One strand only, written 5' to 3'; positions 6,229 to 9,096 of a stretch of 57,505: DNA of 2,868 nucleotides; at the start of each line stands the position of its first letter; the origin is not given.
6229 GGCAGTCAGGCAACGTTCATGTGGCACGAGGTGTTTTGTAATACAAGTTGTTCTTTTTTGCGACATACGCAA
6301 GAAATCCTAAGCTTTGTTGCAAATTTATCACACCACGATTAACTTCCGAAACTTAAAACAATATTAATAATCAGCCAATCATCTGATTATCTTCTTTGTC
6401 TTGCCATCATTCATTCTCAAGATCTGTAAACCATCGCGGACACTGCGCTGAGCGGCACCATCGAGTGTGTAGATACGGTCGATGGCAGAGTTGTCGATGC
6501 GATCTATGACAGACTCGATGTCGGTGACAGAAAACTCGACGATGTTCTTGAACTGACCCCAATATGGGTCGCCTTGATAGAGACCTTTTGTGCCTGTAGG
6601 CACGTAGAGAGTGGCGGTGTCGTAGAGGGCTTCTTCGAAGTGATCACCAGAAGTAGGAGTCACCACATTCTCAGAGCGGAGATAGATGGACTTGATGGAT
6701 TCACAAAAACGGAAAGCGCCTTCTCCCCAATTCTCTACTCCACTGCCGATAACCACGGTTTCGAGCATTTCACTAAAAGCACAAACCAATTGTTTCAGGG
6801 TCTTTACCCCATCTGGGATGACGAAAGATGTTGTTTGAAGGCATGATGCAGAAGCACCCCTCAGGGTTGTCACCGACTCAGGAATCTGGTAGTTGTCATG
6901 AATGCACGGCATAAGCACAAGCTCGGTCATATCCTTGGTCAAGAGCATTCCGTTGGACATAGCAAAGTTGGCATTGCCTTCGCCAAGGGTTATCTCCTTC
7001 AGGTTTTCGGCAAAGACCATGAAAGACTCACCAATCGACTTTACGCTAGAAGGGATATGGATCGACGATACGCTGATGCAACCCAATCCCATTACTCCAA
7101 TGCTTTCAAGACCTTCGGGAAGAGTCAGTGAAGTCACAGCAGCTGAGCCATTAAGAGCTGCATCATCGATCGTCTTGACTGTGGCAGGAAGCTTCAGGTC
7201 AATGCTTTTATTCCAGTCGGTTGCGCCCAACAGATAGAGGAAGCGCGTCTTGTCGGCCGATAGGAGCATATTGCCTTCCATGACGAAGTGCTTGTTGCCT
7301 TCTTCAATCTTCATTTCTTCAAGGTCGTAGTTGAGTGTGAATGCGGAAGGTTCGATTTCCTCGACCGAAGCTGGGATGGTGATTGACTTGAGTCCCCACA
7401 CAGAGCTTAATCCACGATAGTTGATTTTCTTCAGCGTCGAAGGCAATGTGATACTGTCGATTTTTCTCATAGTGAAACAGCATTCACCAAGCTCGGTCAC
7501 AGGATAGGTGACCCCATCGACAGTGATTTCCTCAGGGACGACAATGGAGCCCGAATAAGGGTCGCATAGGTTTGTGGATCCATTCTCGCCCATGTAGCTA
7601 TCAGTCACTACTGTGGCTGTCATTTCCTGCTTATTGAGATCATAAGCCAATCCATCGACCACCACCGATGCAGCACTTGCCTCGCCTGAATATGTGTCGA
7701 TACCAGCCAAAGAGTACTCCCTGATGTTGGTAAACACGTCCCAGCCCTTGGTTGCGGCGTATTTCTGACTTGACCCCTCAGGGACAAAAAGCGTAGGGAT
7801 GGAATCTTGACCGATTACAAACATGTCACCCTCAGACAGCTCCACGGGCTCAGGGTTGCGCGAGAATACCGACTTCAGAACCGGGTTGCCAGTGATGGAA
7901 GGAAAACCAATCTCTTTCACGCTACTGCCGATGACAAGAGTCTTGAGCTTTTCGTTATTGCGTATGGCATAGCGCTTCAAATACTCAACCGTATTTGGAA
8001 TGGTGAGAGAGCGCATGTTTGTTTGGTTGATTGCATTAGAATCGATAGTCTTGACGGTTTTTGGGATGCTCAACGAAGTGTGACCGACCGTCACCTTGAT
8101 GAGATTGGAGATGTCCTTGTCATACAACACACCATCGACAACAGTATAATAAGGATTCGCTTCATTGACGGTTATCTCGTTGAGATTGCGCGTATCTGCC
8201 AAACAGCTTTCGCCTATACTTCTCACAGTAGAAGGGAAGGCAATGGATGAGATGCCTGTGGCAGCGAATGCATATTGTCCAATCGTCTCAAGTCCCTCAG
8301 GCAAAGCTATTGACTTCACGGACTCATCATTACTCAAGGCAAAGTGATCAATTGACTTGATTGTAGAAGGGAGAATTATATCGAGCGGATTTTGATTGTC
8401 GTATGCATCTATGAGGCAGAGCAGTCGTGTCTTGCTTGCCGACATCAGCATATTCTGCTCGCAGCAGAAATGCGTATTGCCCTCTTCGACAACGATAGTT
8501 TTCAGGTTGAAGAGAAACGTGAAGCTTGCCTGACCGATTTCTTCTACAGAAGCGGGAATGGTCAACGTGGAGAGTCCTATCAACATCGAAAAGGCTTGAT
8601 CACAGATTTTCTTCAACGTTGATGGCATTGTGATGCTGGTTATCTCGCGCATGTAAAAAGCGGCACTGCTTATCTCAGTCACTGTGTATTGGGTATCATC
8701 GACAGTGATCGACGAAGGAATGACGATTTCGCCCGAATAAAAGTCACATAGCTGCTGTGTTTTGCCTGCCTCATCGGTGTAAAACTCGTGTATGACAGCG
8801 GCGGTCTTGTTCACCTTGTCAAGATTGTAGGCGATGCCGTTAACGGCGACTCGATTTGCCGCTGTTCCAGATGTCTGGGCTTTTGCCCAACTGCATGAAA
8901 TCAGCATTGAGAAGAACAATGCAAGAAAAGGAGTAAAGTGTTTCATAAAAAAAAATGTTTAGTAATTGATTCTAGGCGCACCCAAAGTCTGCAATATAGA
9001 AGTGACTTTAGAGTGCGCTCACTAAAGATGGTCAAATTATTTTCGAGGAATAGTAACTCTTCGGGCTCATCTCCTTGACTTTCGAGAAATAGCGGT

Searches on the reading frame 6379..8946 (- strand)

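Call 14: search_protein_families(library=pfam, proteins=[window:6379-8946:-])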
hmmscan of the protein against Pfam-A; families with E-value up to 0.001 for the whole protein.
window:6379-8946:- (855 aa): 1 family
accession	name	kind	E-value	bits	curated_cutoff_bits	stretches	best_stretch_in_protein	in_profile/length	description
PF13306.12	LRR_5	-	5e-70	233.7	27.7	6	181-263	7-89/127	BspA type Leucine rich repeat region (6 copies)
